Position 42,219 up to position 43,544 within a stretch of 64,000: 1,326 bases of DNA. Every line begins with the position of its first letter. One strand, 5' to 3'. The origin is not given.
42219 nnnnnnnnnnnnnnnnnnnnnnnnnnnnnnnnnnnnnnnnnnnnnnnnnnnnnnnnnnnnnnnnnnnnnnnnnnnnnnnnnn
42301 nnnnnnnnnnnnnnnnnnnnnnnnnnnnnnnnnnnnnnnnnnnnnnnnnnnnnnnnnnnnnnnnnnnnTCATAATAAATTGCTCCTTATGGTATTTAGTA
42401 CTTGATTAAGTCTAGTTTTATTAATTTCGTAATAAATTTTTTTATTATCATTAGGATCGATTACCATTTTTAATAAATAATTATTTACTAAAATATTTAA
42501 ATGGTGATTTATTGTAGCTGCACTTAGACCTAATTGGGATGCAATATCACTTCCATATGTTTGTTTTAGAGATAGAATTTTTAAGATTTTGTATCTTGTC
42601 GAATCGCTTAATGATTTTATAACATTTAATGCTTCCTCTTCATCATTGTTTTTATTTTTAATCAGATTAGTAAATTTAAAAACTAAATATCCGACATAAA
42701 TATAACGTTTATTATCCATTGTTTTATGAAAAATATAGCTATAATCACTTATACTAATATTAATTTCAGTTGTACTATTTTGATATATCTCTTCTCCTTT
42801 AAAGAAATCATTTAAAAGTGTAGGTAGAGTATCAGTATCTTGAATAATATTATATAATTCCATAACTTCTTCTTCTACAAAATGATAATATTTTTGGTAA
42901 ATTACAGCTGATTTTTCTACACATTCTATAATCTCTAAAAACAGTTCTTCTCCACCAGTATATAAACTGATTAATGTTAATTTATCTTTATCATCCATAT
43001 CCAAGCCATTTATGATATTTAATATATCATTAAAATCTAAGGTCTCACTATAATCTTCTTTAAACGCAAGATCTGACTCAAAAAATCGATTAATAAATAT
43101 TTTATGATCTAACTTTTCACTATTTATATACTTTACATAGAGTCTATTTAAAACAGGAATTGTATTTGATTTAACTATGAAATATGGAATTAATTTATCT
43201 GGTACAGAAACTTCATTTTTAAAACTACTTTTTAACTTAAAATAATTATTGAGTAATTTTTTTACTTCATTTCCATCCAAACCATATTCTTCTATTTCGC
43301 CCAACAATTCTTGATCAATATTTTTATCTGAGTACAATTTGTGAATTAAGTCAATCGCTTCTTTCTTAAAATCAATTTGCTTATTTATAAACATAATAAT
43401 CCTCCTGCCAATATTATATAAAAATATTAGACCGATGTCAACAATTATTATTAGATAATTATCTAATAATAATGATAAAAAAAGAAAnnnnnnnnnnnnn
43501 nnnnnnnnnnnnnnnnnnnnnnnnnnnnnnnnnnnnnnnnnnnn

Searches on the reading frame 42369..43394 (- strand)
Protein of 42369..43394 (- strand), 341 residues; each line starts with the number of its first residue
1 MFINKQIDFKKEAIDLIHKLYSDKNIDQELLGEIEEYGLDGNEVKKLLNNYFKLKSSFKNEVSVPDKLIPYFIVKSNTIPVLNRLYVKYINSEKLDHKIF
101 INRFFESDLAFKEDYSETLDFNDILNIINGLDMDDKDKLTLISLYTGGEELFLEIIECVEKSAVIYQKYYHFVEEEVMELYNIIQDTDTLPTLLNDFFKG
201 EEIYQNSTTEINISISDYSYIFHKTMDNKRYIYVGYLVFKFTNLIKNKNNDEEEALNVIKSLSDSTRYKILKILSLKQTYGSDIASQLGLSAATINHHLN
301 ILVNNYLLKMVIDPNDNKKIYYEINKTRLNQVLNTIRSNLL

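Call 8: search_protein_families(library=pfam, proteins=[window:42369-43394:-])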
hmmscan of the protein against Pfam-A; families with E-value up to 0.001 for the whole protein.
window:42369-43394:- (341 aa): 2 families
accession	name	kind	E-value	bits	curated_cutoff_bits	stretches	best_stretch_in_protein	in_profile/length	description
PF01022.26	HTH_5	-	5.7e-09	36.2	22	1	264-304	1-41/47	Bacterial regulatory protein, arsR family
PF12840.13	HTH_20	-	7.9e-06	26.2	27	1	262-305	1-45/51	Helix-turn-helix domain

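Call 45: search_protein_families(library=ncbifam, proteins=[window:42369-43394:-])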
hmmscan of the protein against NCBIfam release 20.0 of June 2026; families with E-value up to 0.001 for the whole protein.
window:42369-43394:- (341 aa): 8 families
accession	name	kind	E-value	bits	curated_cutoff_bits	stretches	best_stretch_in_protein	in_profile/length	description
NF033789.1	repress_SdpR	subfamily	1.6e-14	53.6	100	1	259-336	2-76/79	autorepressor SdpR family transcription factor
NF033788.1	HTH_metalloreg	subfamily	6.9e-12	45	55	1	257-332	3-76/77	metalloregulator ArsR/SmtB family transcription factor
NF053755.1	MsvR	equivalog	4.3e-09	36.4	220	1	259-332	7-80/236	transcriptional factor MsvR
NF045707.1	Dbac_1936_reg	equivalog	2.3e-08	34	115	1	255-337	7-86/99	ArsR/SmtB-type metalloregulator TsoR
NF047906.1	CdPbTransRegCmtR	equivalog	4.5e-06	26.5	150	1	253-336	8-89/104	Cd(II)/Pb(II)-sensing metalloregulatory transcriptional regulator CmtR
NF041413.1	ArsR_Rv2640c_fam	equivalog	2.6e-05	24.6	155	1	252-329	26-106/118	Rv2640c family ArsR-like transcriptional regulator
NF038251.1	AdcR_fam_Zn_TF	equivalog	7.5e-05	23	175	1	265-326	36-97/143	zinc-dependent MarR family transcriptional regulator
NF040939.2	trans_reg_lrs14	equivalog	9.6e-05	22.4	90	1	247-314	4-72/103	Lrs14 family HTH-type transcriptional regulator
